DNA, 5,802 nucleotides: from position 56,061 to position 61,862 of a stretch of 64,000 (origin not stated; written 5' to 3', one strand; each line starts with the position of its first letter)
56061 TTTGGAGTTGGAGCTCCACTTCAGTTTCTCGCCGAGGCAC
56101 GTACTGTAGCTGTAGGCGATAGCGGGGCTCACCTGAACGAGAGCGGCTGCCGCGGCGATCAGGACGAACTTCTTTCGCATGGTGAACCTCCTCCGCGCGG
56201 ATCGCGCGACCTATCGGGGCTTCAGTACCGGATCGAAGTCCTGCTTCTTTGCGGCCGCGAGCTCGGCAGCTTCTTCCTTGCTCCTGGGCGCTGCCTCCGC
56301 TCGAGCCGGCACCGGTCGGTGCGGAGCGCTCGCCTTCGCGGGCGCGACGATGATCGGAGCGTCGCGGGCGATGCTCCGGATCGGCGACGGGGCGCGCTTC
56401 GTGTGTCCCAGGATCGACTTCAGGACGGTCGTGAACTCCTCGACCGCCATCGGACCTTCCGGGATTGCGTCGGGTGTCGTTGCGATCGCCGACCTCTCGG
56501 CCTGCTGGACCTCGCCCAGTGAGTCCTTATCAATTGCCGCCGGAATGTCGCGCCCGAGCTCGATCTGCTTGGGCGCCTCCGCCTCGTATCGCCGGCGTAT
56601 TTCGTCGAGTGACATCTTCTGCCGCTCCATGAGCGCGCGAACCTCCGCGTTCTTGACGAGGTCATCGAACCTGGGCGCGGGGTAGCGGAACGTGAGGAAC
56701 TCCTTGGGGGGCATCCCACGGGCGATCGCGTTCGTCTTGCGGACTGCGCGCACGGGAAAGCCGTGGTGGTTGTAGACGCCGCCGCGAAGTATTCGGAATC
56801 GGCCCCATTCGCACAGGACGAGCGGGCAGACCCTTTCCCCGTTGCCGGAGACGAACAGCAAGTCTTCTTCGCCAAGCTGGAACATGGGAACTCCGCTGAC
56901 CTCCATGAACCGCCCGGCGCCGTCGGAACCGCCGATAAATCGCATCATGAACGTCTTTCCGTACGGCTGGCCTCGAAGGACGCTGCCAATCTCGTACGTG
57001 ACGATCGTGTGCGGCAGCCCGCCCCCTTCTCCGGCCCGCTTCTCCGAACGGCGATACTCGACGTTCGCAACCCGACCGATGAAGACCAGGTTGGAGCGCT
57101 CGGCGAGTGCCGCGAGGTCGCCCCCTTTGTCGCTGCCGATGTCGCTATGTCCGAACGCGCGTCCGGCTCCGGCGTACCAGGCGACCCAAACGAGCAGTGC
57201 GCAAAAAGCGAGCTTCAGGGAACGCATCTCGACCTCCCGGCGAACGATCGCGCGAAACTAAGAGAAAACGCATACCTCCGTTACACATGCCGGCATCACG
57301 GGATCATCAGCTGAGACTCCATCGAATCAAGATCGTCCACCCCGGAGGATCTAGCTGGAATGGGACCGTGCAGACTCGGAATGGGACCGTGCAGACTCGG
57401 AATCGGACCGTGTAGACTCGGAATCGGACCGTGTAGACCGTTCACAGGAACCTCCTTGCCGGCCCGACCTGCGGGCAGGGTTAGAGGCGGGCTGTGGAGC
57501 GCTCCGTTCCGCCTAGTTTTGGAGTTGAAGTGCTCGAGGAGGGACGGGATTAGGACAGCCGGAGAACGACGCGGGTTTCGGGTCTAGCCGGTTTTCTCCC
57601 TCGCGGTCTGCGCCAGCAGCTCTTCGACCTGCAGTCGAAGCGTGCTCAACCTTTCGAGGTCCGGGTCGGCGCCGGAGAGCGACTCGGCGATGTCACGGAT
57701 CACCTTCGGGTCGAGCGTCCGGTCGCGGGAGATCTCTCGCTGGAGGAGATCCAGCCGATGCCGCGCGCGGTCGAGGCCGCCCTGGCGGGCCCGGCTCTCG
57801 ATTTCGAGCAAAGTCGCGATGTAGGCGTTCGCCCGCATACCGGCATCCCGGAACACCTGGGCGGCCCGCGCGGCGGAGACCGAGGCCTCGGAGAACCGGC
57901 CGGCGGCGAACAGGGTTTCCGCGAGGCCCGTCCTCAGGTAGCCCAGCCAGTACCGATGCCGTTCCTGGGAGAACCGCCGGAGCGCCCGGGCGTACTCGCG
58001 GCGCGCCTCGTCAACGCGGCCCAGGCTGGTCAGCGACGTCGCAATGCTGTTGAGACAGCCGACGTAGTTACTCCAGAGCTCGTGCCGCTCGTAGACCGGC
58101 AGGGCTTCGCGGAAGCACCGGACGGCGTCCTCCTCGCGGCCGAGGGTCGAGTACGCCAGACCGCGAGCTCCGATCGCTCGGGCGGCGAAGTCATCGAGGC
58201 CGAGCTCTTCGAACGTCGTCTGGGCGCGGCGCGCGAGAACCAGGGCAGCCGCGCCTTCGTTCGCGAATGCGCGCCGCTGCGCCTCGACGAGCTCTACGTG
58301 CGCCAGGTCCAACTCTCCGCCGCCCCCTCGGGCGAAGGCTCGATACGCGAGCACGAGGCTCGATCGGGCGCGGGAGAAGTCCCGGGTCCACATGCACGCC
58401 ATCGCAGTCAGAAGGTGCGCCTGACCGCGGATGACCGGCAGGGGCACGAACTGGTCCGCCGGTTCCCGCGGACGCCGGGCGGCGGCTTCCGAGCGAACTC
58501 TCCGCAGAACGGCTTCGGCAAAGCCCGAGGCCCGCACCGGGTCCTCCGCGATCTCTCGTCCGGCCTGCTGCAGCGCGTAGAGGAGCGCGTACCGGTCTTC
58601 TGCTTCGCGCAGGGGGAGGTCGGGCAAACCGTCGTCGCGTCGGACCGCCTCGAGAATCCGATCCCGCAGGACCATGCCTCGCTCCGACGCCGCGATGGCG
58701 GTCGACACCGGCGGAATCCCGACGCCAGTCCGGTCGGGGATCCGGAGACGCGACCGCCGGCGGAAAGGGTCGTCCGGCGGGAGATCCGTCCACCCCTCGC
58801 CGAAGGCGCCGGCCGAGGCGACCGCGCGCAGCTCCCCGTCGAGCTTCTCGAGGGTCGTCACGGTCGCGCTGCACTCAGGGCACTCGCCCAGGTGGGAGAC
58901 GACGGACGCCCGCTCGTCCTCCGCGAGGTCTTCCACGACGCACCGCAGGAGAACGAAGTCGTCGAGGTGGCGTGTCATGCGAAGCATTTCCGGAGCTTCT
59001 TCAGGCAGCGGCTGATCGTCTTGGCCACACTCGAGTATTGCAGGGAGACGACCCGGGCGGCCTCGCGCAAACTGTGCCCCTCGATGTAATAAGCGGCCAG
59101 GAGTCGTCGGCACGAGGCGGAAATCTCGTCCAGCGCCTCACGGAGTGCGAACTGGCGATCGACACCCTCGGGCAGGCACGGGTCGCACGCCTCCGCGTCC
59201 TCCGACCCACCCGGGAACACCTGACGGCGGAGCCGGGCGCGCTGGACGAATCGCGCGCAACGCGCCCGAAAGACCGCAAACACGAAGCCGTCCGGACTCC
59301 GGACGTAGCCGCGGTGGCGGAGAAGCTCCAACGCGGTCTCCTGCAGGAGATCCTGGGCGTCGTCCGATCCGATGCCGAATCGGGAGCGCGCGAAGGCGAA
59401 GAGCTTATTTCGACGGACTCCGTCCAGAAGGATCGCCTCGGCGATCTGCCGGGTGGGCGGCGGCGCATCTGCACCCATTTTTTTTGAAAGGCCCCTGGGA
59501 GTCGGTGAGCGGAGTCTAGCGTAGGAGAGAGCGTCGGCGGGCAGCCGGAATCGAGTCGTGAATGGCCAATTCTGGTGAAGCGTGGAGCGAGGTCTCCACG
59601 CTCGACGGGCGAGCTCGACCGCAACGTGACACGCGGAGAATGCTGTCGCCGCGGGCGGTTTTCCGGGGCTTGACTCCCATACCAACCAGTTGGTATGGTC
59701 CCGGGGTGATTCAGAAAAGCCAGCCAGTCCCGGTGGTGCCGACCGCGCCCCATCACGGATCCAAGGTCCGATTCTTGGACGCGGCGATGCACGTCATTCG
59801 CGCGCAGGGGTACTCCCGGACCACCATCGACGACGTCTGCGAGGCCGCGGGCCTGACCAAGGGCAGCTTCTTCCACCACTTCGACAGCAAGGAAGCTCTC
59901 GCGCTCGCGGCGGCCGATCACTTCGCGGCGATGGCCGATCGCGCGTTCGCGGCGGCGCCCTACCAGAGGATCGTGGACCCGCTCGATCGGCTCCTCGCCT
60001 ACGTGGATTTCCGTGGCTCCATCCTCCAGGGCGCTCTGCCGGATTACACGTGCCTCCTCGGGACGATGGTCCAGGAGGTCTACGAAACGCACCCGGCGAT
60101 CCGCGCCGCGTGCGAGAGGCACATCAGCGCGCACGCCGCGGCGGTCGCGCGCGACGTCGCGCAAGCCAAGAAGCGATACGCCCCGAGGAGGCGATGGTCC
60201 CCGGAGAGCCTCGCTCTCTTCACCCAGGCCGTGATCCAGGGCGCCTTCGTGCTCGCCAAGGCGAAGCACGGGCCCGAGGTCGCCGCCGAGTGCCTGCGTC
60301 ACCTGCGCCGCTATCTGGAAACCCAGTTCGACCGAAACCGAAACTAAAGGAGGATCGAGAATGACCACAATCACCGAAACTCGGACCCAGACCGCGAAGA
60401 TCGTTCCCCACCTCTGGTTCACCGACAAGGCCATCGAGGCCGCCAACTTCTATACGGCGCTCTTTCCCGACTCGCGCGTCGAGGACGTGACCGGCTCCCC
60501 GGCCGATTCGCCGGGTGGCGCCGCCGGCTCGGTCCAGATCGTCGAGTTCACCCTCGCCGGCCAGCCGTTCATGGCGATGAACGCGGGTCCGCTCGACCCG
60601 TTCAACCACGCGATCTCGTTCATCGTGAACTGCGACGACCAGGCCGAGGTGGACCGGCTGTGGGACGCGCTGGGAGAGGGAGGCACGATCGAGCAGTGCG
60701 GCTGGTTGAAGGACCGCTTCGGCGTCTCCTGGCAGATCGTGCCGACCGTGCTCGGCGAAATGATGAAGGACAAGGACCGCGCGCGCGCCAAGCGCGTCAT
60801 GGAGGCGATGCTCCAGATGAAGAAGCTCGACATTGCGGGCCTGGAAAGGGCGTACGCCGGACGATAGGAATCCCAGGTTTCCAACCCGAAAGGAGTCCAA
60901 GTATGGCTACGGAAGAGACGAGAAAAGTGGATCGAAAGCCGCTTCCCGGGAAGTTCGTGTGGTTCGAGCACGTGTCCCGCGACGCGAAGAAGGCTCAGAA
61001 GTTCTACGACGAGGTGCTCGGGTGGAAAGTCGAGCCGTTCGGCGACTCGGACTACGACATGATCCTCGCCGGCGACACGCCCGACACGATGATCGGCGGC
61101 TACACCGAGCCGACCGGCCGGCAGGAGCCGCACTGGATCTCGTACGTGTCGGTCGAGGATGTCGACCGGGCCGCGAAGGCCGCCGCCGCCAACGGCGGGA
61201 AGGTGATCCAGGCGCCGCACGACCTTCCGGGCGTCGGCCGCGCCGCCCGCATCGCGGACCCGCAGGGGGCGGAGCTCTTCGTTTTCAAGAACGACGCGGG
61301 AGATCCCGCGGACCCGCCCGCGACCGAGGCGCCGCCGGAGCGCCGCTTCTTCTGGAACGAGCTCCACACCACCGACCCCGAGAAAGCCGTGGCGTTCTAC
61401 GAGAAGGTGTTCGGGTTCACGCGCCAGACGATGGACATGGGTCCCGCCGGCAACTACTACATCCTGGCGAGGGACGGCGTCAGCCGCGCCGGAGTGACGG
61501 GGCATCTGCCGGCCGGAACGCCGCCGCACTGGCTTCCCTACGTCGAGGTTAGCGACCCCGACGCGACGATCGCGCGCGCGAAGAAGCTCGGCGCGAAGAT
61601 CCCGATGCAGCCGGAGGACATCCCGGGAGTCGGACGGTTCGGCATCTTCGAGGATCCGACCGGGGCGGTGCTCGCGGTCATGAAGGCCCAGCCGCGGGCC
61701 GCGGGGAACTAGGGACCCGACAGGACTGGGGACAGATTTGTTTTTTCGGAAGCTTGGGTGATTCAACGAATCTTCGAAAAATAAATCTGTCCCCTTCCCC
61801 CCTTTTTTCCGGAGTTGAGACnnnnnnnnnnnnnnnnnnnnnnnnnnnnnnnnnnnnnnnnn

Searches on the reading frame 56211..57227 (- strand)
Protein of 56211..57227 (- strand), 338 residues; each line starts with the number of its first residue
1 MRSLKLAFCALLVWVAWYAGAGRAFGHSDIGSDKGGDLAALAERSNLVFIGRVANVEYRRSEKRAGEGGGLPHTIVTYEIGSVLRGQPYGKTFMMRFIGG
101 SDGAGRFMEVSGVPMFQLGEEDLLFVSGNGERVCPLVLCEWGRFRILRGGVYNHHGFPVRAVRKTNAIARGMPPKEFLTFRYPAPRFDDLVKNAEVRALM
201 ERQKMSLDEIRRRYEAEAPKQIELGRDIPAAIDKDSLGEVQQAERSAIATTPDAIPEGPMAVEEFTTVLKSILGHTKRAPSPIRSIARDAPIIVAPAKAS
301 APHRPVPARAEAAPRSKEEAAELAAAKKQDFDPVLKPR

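Call 7: search_protein_families(library=pfam, proteins=[window:56211-57227:-], max_evalue=0.01)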
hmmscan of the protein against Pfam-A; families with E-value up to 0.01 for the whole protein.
window:56211-57227:- (338 aa): 0 families

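Call 10: find_encoding_contigs(protein=window:56211-57227:-, flank=10000)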
Protein window:56211-57227:- (338 aa): no gene with exactly this product is on record in the collection.

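Call 16: find_homologous_proteins(query=window:56211-57227:-, max_evalue=0.001)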
Query window:56211-57227:- (338 aa): 72 proteins with E <= 0.001 among 7958 candidates.
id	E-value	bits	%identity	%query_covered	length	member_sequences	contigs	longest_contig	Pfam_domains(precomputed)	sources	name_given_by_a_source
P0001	2.3e-222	755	100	100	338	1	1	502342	-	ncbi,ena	-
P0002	4.9e-141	488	66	100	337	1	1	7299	-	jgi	jgi:hypothetical protein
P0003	6.0e-140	484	67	99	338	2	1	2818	-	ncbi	-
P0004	1.5e-135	470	67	95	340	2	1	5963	-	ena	-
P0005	5.2e-135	468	64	99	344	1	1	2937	-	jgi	jgi:hypothetical protein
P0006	5.6e-133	461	63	99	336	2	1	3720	-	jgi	jgi:hypothetical protein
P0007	4.7e-118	412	61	93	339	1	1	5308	-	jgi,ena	-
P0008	5.9e-118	412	61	94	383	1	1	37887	-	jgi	jgi:hypothetical protein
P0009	4.8e-115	402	59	92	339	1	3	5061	-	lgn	-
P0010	1.7e-106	374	50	99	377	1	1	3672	-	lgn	-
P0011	1.2e-104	368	54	99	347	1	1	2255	-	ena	-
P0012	2.9e-104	367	49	97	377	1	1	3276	-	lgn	-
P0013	9.1e-104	365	46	99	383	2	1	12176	-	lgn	-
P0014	4.5e-103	363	48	97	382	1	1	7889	-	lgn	-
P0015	8.5e-103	362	47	99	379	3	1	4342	-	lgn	-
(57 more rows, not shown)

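Call 17: find_encoding_contigs(protein=P0001, flank=10000, max_places=3)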
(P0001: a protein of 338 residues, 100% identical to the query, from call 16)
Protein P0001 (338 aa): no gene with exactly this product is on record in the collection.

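Call 18: find_encoding_contigs(protein=P0002, flank=6000, max_places=3)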
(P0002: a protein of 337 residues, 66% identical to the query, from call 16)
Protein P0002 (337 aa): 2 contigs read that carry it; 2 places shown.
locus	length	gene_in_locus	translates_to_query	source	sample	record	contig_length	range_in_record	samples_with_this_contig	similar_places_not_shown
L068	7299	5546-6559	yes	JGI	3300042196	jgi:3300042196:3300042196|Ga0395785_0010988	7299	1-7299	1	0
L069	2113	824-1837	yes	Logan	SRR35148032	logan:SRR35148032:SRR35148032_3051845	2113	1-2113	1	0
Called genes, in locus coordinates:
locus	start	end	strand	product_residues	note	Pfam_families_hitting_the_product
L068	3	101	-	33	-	?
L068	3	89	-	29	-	?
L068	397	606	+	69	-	PF15919:HicB_lk_antitox (weak), PF21748:UPF0150 (weak)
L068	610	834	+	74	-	PF07927:HicA_toxin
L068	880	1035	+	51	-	-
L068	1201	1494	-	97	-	PF02604:PhdYeFM_antitox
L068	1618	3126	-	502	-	PF14691:Fer4_20, PF07992:Pyr_redox_2, PF13450:NAD_binding_8 (faint), PF13738:Pyr_redox_3 (faint), PF00070:Pyr_redox (weak)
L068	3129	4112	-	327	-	PF00175:NAD_binding_1 (faint), PF10418:DHODB_Fe-S_bind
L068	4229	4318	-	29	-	-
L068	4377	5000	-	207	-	-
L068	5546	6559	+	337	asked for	-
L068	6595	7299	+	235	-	?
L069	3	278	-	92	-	?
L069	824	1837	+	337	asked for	-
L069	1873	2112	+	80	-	?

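Call 19: find_encoding_contigs(protein=P0008, flank=6000, max_places=3)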
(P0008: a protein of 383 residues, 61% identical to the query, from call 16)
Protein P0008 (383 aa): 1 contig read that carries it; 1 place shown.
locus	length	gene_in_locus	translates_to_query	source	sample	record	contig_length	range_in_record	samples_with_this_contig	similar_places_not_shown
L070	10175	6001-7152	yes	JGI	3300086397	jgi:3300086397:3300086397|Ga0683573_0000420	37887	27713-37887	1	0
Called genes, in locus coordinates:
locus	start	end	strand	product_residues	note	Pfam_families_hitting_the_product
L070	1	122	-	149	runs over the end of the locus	PF00127:Copper-bind (weak)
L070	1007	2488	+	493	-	PF00999:Na_H_Exchanger, PF02080:TrkA_C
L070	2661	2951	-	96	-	-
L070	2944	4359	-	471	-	PF13353:Fer4_12 (weak), PF04055:Radical_SAM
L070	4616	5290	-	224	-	PF00196:GerE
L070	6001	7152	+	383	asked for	-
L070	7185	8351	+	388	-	PF07705:CARDB (weak)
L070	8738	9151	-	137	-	PF07366:SnoaL, PF12680:SnoaL_2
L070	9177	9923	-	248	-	PF00106:adh_short, PF08659:KR, PF23441:SDR, PF13561:adh_short_C2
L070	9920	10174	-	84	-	?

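Call 25: list_cluster_members(proteins=[P0001])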
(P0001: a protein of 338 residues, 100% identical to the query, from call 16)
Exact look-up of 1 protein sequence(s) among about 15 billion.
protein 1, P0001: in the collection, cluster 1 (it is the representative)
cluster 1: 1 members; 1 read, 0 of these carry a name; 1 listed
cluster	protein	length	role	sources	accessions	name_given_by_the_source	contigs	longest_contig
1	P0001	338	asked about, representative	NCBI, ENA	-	-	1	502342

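Call 63: search_protein_families(library=ncbifam, proteins=[window:56211-57227:-], max_evalue=0.001)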
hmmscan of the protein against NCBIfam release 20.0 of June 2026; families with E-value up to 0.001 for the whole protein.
window:56211-57227:- (338 aa): 0 families

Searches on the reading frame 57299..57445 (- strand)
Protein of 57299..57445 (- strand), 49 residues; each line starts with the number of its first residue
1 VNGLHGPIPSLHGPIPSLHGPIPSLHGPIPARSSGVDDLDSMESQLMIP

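Call 15: find_homologous_proteins(query=window:57299-57445:-, max_evalue=10)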
Query seq(49 aa): 218 candidates shared short words with the query, none scored E <= 10.

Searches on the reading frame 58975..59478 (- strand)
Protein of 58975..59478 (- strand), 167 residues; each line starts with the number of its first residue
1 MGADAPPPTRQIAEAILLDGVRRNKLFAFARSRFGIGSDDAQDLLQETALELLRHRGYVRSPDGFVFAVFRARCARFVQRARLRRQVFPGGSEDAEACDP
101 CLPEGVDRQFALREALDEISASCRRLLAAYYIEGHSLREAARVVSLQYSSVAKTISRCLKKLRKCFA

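Call 63: search_protein_families(library=ncbifam, proteins=[window:58975-59478:-], max_evalue=0.001)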
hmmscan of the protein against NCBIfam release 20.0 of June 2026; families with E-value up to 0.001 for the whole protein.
window:58975-59478:- (167 aa): 23 families
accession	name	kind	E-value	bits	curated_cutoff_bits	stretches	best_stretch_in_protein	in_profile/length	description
TIGR02937.1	sigma70-ECF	superfamily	1.9e-14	53.7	42.9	1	25-165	13-164/165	sigma-70 family RNA polymerase sigma factor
TIGR02989.1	Sig-70_gvs1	subfamily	5.2e-11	42.7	124.55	1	24-165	12-157/158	RNA polymerase sigma-70 factor, Rhodopirellula/Verrucomicrobium family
TIGR02985.1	Sig70_bacteroi1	subfamily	1.3e-10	41.7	126.4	1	24-164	12-160/162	RNA polymerase sigma-70 factor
TIGR02983.1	SigE-fam_strep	subfamily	1.9e-08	34.4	141.55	1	38-164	30-156/162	SigE family RNA polymerase sigma factor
NF009191.0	PRK12539.1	subfamily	1.1e-07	31.6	171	1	32-164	43-177/185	sigma-70 family RNA polymerase sigma factor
NF009188.0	PRK12536.1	subfamily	2.6e-07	30.8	250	1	24-163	41-183/190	RNA polymerase sigma factor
NF058625.1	sigma_PG0214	equivalog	3.6e-06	26.8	130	1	23-165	14-160/170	GFO_1088 family ECF-type sigma factor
NF004113.0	PRK05602.1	equivalog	6e-06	26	208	1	36-165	67-200/211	RNA polymerase sigma factor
NF007227.0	PRK09645.1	subfamily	8.5e-06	25.8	202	1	37-163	36-167/177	sigma-70 family RNA polymerase sigma factor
TIGR02984.1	Sig-70_plancto1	subfamily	9.3e-06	25.3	183.75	1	109-165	131-187/189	RNA polymerase sigma-70 factor, Planctomycetaceae-specific subfamily 1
NF040705.1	sigma_mbnA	exception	1.7e-05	24.6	350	1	30-164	15-156/272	methanobactin precursor domain-containing sigma factor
NF009165.0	PRK12512.1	equivalog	1.8e-05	24.5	198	1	32-164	44-177/184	RNA polymerase sigma factor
NF009179.0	PRK12527.1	equivalog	2.2e-05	24.6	162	1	25-163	7-150/159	RNA polymerase sigma factor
NF010500.0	PRK13919.1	subfamily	2.8e-05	24.4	226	1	26-164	36-181/186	putative RNA polymerase sigma E protein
NF009172.0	PRK12519.1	subfamily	4.5e-05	23.1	222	1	38-165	53-188/194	RNA polymerase sigma factor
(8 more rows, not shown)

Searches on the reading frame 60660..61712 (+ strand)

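Call 7: search_protein_families(library=pfam, proteins=[window:60660-61712:+], max_evalue=0.01)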
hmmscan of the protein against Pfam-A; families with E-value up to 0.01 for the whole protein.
window:60660-61712:+ (350 aa): 4 families
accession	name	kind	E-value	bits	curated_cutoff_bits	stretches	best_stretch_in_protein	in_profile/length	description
PF00903.31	Glyoxalase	-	2e-22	80.3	20.6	2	235-338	7-119/121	Glyoxalase/Bleomycin resistance protein/Dioxygenase superfamily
PF22677.2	Ble-like_N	-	3.2e-14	52.8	24.5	2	98-134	1-37/41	Bleomycin resistance protein-like N-terminal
PF18029.7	Glyoxalase_6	-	4e-14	53.6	23.6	2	107-208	7-105/106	Glyoxalase-like domain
PF13669.12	Glyoxalase_4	-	0.0017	19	27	0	153-186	65-97/109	Glyoxalase/Bleomycin resistance protein/Dioxygenase superfamily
